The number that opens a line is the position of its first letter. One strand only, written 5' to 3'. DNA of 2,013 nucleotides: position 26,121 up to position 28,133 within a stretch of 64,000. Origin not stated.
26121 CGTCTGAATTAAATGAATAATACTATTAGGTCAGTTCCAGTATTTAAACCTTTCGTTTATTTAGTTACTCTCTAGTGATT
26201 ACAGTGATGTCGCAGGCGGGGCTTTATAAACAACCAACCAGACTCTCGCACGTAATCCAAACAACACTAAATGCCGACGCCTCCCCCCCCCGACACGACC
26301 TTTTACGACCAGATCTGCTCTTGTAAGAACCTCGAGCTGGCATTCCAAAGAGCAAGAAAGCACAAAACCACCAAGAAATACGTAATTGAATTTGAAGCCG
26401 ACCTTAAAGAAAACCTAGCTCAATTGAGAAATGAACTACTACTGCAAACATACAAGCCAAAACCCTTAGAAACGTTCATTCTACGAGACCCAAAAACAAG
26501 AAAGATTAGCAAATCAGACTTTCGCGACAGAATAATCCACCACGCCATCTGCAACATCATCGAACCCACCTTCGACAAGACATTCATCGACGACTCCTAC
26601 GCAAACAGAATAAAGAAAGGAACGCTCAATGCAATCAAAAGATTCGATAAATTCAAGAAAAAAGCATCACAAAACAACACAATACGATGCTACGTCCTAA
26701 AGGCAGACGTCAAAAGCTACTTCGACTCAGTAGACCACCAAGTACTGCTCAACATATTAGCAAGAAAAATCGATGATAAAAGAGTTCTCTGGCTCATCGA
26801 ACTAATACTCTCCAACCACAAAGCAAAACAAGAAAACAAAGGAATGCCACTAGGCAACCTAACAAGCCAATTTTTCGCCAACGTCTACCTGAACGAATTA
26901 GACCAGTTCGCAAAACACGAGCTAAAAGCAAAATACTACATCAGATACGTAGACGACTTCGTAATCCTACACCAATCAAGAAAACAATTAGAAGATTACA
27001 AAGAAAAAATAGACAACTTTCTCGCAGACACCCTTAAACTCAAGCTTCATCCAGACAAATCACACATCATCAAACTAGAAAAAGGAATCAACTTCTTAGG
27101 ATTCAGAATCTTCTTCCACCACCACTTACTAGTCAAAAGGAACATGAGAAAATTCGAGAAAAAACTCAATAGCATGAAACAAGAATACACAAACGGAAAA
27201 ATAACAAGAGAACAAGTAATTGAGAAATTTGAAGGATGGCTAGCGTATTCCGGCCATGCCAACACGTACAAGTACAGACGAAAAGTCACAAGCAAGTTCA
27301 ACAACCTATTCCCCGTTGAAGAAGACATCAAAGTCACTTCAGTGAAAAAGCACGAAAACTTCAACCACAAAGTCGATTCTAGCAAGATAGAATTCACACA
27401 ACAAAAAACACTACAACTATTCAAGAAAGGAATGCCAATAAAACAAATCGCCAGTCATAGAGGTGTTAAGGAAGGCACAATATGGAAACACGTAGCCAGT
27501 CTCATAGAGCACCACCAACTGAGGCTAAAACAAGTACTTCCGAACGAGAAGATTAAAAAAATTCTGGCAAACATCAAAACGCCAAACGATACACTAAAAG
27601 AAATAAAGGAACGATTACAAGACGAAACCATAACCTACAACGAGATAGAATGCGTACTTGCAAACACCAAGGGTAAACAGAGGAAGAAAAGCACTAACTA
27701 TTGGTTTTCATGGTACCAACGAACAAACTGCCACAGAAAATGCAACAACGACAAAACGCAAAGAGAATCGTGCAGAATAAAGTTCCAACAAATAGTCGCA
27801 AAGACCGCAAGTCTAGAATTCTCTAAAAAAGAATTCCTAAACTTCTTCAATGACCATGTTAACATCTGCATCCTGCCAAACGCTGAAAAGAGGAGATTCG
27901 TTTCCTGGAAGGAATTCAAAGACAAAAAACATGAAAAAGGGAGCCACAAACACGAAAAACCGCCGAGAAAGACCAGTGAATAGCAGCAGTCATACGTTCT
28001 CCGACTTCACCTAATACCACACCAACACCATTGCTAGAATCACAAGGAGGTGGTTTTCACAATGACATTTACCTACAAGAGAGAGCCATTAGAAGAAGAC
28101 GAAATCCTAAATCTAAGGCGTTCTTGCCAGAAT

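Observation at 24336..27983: Complete diversity-generating retroelement: RT, AAC-rich template repeat, and adenine-specific variable repeat in a 273-aa target gene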

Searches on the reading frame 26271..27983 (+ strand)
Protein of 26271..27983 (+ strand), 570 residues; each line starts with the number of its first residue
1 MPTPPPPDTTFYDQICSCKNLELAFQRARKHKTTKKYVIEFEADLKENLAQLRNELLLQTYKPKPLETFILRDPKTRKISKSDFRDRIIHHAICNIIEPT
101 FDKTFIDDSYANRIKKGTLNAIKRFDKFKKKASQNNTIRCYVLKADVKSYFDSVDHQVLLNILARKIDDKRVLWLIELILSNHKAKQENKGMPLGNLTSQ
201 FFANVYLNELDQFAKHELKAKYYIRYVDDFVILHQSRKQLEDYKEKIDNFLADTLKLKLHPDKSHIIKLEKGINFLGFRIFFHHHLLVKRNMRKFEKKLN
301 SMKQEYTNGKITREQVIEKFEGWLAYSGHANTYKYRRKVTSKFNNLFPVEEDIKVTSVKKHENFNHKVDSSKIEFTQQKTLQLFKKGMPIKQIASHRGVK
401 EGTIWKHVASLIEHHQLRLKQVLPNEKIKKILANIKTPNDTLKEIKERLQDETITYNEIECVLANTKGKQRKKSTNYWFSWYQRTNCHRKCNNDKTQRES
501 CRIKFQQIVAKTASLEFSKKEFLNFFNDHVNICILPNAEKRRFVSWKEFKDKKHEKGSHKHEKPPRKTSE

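Call 5: search_protein_families(library=pfam, proteins=[window:26271-27983:+], max_evalue=0.01)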
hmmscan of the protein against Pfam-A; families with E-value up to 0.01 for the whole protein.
window:26271-27983:+ (570 aa): 2 families
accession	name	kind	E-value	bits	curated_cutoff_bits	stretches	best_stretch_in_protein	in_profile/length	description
PF00078.32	RVT_1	-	1.4e-26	94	29.6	1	75-280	8-205/205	Reverse transcriptase (RNA-dependent DNA polymerase)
PF14493.12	HTH_40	-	1.9e-21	76.5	27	1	376-463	1-89/89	Helix-turn-helix domain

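Call 14: find_homologous_proteins(query=window:26271-27983:+)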
Query window:26271-27983:+ (570 aa): 6916 proteins with E <= 0.001 among 8000 candidates; the best 120 are listed.
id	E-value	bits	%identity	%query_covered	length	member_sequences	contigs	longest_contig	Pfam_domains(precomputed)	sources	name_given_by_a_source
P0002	0.0e+0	1289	100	100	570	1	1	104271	PF00078.33,PF14493.13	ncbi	ncbi:MAG: reverse transcriptase domain-containing protein [Candidatus Woesearchaeota archaeon]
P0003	1.4e-266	904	72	95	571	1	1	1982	PF00078.33,PF14493.13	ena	-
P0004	1.5e-266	904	73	95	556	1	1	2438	PF00078.33,PF14493.13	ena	-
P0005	1.7e-265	900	71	95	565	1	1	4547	PF00078.33,PF14493.13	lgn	-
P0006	3.9e-264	896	72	95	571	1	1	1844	PF00078.33,PF14493.13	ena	-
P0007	9.8e-264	895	71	95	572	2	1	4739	PF00078.33,PF14493.13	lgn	-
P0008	4.7e-263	892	71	94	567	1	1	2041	PF13412.13,PF00078.33,PF13384.13,PF02796.22,PF00196.26,PF14493.13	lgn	-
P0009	1.0e-261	888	71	94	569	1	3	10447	PF00078.33,PF00196.26,PF14493.13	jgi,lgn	-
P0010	2.7e-261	887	71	95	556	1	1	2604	PF00078.33,PF14493.13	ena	-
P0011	5.2e-260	882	71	95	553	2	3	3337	PF00078.33,PF14493.13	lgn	-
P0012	1.8e-258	877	69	98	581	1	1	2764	PF00078.33,PF14493.13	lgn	-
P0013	4.8e-258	876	68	97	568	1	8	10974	PF00078.33,PF14493.13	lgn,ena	-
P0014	2.0e-257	874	69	95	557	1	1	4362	PF00078.33,PF14493.13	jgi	jgi:RNA-directed DNA polymerase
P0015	5.4e-257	872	68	97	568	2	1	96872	PF00078.33,PF14493.13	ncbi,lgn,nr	ncbi:MAG: reverse transcriptase domain-containing protein [archaeon]|nr:reverse transcriptase domain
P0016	1.9e-256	871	69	96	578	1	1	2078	PF00078.33,PF14493.13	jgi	jgi:RNA-directed DNA polymerase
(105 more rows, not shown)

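Call 28: find_encoding_contigs(protein=P0015, flank=6000, max_places=2)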
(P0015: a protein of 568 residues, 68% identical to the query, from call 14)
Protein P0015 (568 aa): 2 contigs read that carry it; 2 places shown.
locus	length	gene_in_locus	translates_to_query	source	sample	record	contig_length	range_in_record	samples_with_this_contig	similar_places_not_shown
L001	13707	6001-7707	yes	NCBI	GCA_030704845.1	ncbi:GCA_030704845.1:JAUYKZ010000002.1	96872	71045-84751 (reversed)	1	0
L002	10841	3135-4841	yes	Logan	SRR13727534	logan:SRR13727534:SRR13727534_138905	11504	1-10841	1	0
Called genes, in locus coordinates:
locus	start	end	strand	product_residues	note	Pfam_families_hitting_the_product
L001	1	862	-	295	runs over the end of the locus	-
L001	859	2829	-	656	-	-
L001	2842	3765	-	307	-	-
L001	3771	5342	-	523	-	-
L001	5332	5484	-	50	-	-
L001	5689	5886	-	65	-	-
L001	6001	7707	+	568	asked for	PF00078:RVT_1, PF14493:HTH_40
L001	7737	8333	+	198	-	-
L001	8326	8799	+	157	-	-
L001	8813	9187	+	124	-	PF09956:Phage_cement_2 (weak)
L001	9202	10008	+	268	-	PF05065:Phage_capsid, PF25209:Phage_capsid_4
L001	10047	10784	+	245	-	-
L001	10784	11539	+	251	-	-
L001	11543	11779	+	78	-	-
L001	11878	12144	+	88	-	PF00145:DNA_methylase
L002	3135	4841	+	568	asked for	PF00078:RVT_1, PF14493:HTH_40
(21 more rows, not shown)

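Call 33: find_related_loci(query=A3, collection=genome_contigs, flank=6000)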
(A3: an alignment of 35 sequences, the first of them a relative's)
Query A3 (570 aa) in genome_contigs; peptide patterns used: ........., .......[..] (x = any residue, [..] = any of these).
598 stretches matched a pattern (row limit reached: there are more); 593 encode a relative of the query (tblastn E <= 1e-3); the best 80 are kept; 80 distinct loci.
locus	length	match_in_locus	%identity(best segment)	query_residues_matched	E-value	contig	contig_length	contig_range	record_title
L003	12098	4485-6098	69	12-549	0e+0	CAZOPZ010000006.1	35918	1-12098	MAG TPA_asm: uncultured Methanosarcinales archaeon isolate binchicken_co251_164 genome assembly, contig: NODE_1637_lengt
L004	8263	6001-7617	68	12-550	0e+0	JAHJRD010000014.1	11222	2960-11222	MAG: Nanoarchaeota archaeon isolate OS_PC_MetaG.mb.129 OS_PC_MetaG.mb.129_k141_85751, whole genome shotgun sequence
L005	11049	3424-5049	65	7-548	0e+0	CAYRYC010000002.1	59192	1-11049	MAG TPA_asm: uncultured Methanosarcinales archaeon isolate binchicken_co181_566 genome assembly, contig: NODE_533_length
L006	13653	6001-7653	62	3-553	0e+0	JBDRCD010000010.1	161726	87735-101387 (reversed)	MAG: archaeon isolate MEGAHIT-group-1.168 k141_4552063, whole genome shotgun sequence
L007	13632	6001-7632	60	10-553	0e+0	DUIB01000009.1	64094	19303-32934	MAG TPA_asm: Candidatus Woesearchaeota archaeon isolate UBA12459 contig_10106, whole genome shotgun sequence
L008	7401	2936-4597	60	5-559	0e+0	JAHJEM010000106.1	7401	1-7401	MAG: Nanoarchaeota archaeon isolate Modern_marine_glass_biofilm.mb.128 Modern_marine_gla.mb.128_k141_887739, whole genom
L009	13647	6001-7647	58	1-550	0e+0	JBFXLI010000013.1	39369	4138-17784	MAG: Candidatus Woesearchaeota archaeon isolate CA_2019_TPIn_95 NODE_3173_length_39369_cov_9.616992_TPIn, whole genome s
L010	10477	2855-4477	57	11-551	0e+0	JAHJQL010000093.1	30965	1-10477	MAG: Nanoarchaeota archaeon isolate OS_PC_MetaG.mb.107 OS_PC_MetaG.mb.107_k141_797744, whole genome shotgun sequence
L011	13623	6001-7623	55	10-550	0e+0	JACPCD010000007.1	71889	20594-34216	MAG: Candidatus Woesearchaeota archaeon isolate NC_groundwater_274_Ag_S-0.2um_44_14 S5_GD2017_2_S2_scaffold_383, whole g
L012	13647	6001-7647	54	5-553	0e+0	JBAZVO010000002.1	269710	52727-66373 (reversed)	MAG: Candidatus Woesearchaeota archaeon isolate SO_2017_GW1_254 NODE_330_length_269710_cov_5.866238_OW334_2017, whole ge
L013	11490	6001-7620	54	11-550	0e+0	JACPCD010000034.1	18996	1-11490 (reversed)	MAG: Candidatus Woesearchaeota archaeon isolate NC_groundwater_274_Ag_S-0.2um_44_14 S5_GD2017_2_S2_scaffold_3438, whole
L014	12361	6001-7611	55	11-547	0e+0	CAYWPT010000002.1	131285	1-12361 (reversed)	MAG TPA_asm: uncultured Methanosarcinales archaeon isolate SRP200020_co5_127 genome assembly, contig: NODE_157_length_13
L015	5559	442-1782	56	10-474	1e-177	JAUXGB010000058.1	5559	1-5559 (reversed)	MAG: Candidatus Altiarchaeota archaeon isolate CSMAG_2918 CSMAG_2918_k117_1994904_length_5559_cov_7.0000, whole genome s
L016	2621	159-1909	52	9-552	0e+0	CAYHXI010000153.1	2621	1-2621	MAG TPA_asm: uncultured Methanosarcinales archaeon isolate ERP119705_co15_591 genome assembly, contig: NODE_60800_length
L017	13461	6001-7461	53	6-472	4e-168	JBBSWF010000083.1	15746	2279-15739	MAG: Nanoarchaeota archaeon isolate H52-bin087_1 H52_bin087_1_000000000083, whole genome shotgun sequence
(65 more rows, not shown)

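Call 42: search_solved_structures(query=window:26271-27983:+, max_evalue=0.001)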
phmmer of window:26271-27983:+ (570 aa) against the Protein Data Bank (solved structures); distinct sequences matched with E-value up to 0.001: 9.
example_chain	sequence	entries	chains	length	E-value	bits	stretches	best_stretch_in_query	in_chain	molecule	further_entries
8ub7_A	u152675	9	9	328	2.8e-41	145.4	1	11-303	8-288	Reverse transcriptase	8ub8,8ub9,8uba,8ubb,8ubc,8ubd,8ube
6ar1_A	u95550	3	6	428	4e-24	88.8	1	50-313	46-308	GsI-IIC RT | Trt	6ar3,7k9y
7uim_D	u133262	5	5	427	6.4e-24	88.1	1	11-326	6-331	Group II intron reverse transcriptase/maturase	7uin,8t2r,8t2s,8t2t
5hhj_A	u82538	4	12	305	1.4e-23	87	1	10-282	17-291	Retron-type reverse transcriptase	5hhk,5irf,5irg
5hhl_A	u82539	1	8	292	6.1e-23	84.9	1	10-283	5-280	Retron-type reverse transcriptase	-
6me0_C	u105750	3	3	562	9.5e-22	81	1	45-326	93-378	Maturase reverse transcriptase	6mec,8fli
5g2x_C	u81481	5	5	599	1.6e-19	73.6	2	35-239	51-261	GROUP II INTRON-ENCODED PROTEIN LTRA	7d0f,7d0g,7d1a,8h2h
7kft_D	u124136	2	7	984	2.4e-13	53.2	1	58-285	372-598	Cas6-RT-Cas1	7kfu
8bgj_A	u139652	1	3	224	3.2e-11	46.2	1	141-282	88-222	RNA-directed DNA polymerase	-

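Call 43: search_protein_families(library=ncbifam, proteins=[window:26271-27983:+], max_evalue=0.01)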
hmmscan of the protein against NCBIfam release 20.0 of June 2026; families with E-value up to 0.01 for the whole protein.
window:26271-27983:+ (570 aa): 6 families
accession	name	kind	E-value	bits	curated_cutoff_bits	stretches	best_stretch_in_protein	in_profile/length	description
TIGR04416.1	group_II_RT_mat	equivalog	1.3e-52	179.1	300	1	20-342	3-340/353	group II intron reverse transcriptase/maturase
NF041747.1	Drt3a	equivalog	1.5e-20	73.9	200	1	135-312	106-293/412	antiviral reverse transcriptase Drt3a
NF041746.1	Drt2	equivalog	2.4e-13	50.1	390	2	184-308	216-349/416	antiviral reverse transcriptase Drt2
NF041750.1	Drt5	equivalog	3.5e-10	39.4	550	1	110-266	96-250/484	antiviral reverse transcriptase Drt5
TIGR04499.1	abortive_AbiA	subfamily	5.9e-05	22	250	1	122-259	128-283/615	AbiA family abortive infection protein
TIGR02937.1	sigma70-ECF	superfamily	0.0016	18.1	42.9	1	117-414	35-160/165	sigma-70 family RNA polymerase sigma factor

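Call 77: predict_structure(alignment_id=A3)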
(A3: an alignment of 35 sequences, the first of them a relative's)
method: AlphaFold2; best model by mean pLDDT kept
length: 570 residues; sequences in the alignment: 35
mean_pLDDT: 82.8   pTM: 0.51
mean pLDDT of the five models: 82.8, 82.5, 82.4, 81.5, 80.1
residues with pLDDT >= 90: 222; 70-90: 257; 50-70: 65; < 50: 26
segments of 3 or more residues with pLDDT < 50: 1-6, 114-116, 558-570
pLDDT, mean of each block of 10 residues (from residue 1): 54 94 93 85 93 95 82 54 90 92 69 55 79 83 90 92 93 94 87 82 89 91 85 94 97 94 90 70 57 76 85 80 60 68 78 71 80 85 91 92 93 91 94 94 93 93 93 89 86 83 85 85 86 82 84 59 43
secondary structure, 60 per line:
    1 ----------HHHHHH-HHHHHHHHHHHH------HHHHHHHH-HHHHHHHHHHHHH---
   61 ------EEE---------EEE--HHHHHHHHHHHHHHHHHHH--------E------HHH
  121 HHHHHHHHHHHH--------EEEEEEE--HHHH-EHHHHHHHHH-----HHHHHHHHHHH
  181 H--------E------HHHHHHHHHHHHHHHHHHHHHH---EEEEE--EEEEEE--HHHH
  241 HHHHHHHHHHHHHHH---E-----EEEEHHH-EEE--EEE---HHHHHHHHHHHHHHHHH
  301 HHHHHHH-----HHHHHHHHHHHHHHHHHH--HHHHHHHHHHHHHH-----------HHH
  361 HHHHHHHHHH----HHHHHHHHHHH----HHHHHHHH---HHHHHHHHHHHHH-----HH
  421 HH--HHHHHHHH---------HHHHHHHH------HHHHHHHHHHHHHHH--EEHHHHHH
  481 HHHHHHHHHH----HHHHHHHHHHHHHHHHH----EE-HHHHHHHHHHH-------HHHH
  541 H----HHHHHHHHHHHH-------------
elements in order: H11-16 H18-29 H36-43 H45-57 E67-69 E79-81 H84-102 H118-132 E141-147 H150-153 H156-164 H170-181 H197-218 E222-226 E229-234 H237-255 E265-268 E273-275 E278-280 H284-307 H313-330 H333-346 H358-370 H375-385 H390-397 H401-413 H419-422 H425-432 H442-449 H456-470 H475-490 H495-511 H519-529 H537-541 H546-557

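Call 79: fold_search(model_id=the predicted structure, library=pdb)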
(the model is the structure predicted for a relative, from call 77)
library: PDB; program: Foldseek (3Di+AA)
matches with E <= 10: 1022; with E <= 0.001: 158
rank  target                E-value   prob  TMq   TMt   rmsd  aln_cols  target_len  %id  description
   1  8ub7_A                9.5e-18  1.00  0.48  0.80   3.8       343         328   27  Diversity-generating retroelement (DGR) ribonucleoprotein reverse transcriptase - Active state (N-occupied) (released 2024-10-23)
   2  8ubd_A                1.1e-17  1.00  0.48  0.80   3.9       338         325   28  Diversity-generating retroelement (DGR) ribonucleoprotein reverse transcriptase - Pre-active State 2 (released 2024-10-23)
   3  6ar1_A                1.0e-15  1.00  0.48  0.64   7.5       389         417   23  Structure of a Thermostable Group II Intron Reverse Transcriptase with Template-Primer and Its Functional and Evolutio (released 2017-11-29)
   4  6ar1_D                1.3e-15  1.00  0.47  0.63   7.6       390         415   24  Structure of a Thermostable Group II Intron Reverse Transcriptase with Template-Primer and Its Functional and Evolutio (released 2017-11-29)
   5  6ar3_A                1.7e-15  1.00  0.44  0.58  19.4       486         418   20  Structure of a Thermostable Group II Intron Reverse Transcriptase with Template-Primer and Its Functional and Evolutio (released 2017-11-29)
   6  6ar3_D                1.9e-15  1.00  0.44  0.58  21.2       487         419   20  Structure of a Thermostable Group II Intron Reverse Transcriptase with Template-Primer and Its Functional and Evolutio (released 2017-11-29)
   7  7k9y_A                3.9e-15  1.00  0.49  0.64  16.4       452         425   22  GsI-IIC RT Template-Switching Complex (twinned) (released 2021-08-18)
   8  8ubc_A                1.1e-14  1.00  0.41  0.71   7.1       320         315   28  Diversity-generating retroelement (DGR) ribonucleoprotein reverse transcriptase - Resting State 1b (released 2024-10-23)
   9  8ubf_A                1.3e-14  1.00  0.41  0.71   7.5       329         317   28  Diversity-generating retroelement (DGR) ribonucleoprotein - Resting state 1c (released 2024-10-23)
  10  8ube_A                5.2e-14  1.00  0.39  0.69   7.8       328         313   28  Diversity-generating retroelement (DGR) ribonucleoprotein reverse transcriptase - Resting State 1a (released 2024-10-23)
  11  5irg_A                5.5e-14  1.00  0.42  0.81   5.5       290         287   24  Reverse transcriptase domain of group II intron maturase from Roseburia intestinalis in P212121 space group (released 2016-05-04)
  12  5irg_B                8.8e-14  1.00  0.42  0.80   5.5       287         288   25  Reverse transcriptase domain of group II intron maturase from Roseburia intestinalis in P212121 space group (released 2016-05-04)
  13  5hhl_A                2.3e-13  1.00  0.42  0.79   5.0       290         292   25  Reverse transcriptase domain of group II intron maturase from Eubacterium rectale in P21 space group (released 2016-05-04)
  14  5irf_C                2.7e-13  1.00  0.40  0.78   5.9       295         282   24  Reverse transcriptase domain of group II intron maturase from Roseburia intestinalis in P1 space group (released 2016-05-04)
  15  5irf_D                3.0e-13  1.00  0.41  0.77   5.8       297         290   24  Reverse transcriptase domain of group II intron maturase from Roseburia intestinalis in P1 space group (released 2016-05-04)
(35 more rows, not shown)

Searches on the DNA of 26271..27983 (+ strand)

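Call 39: search_rna_families(sources=[L004, L005, L007, L008, L009, L011, L013, L017, L020, L021, L022, L028, L036], threshold=gathering)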
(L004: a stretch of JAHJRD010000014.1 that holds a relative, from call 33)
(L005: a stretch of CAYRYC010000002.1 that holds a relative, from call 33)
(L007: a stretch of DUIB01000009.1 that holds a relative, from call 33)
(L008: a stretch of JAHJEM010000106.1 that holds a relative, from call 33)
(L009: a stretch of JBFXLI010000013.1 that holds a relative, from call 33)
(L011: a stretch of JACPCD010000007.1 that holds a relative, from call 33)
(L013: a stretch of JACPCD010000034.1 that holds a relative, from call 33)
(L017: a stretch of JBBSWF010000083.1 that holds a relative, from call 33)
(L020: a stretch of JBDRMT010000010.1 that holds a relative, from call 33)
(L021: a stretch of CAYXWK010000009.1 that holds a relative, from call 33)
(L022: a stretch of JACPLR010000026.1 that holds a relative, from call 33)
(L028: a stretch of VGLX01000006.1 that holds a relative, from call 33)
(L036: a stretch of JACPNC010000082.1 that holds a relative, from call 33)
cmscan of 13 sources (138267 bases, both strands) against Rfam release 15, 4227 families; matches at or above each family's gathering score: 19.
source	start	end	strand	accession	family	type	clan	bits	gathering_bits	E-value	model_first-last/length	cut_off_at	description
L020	1692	1825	-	RF03019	RT-16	Gene; sRNA;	-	84.9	50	1.6e-11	1-158/158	no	RT-16 RNA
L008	1827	1972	-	RF03019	RT-16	Gene; sRNA;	-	78.1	50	4e-10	1-158/158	no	RT-16 RNA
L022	2289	2424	-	RF03019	RT-16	Gene; sRNA;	-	72.8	50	5e-09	1-158/158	no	RT-16 RNA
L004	4568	4639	-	RF00005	tRNA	Gene; tRNA;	CL00001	72.6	29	1.3e-13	1-71/71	no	tRNA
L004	7742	7921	-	RF03019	RT-16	Gene; sRNA;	-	71.8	50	8.1e-09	1-158/158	no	RT-16 RNA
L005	6571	6643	-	RF00005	tRNA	Gene; tRNA;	CL00001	67.5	29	3.3e-12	1-71/71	no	tRNA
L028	4299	4467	+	RF03019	RT-16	Gene; sRNA;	-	66.4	50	1e-07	1-158/158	no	RT-16 RNA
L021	4432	4621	-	RF03019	RT-16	Gene; sRNA;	-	65.7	50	1.4e-07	1-158/158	no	RT-16 RNA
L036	892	1023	+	RF03019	RT-16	Gene; sRNA;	-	65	50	2e-07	1-158/158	no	RT-16 RNA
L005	8332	8402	-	RF00005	tRNA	Gene; tRNA;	CL00001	64.6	29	2.1e-11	1-71/71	no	tRNA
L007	4776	4983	-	RF03019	RT-16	Gene; sRNA;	-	63.4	50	4.3e-07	1-158/158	no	RT-16 RNA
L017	12935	13005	-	RF00005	tRNA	Gene; tRNA;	CL00001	61.9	29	1.1e-10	1-71/71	no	tRNA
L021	179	252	+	RF00005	tRNA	Gene; tRNA;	CL00001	60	29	3.9e-10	1-71/71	no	tRNA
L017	5745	5882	+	RF03019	RT-16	Gene; sRNA;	-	59.1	50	3.3e-06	1-158/158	no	RT-16 RNA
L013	5711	5868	+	RF03019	RT-16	Gene; sRNA;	-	58.6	50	4.3e-06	1-158/158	no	RT-16 RNA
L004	4468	4563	-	RF00005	tRNA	Gene; tRNA;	CL00001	57.4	29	2e-09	1-71/71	no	tRNA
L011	5723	5858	+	RF03019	RT-16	Gene; sRNA;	-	56.3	50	1.3e-05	1-158/158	no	RT-16 RNA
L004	3560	3633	-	RF00005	tRNA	Gene; tRNA;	CL00001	55.7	29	5.8e-09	1-71/71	no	tRNA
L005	2159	2421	-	RF03019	RT-16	Gene; sRNA;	-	53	50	5.9e-05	1-158/158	no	RT-16 RNA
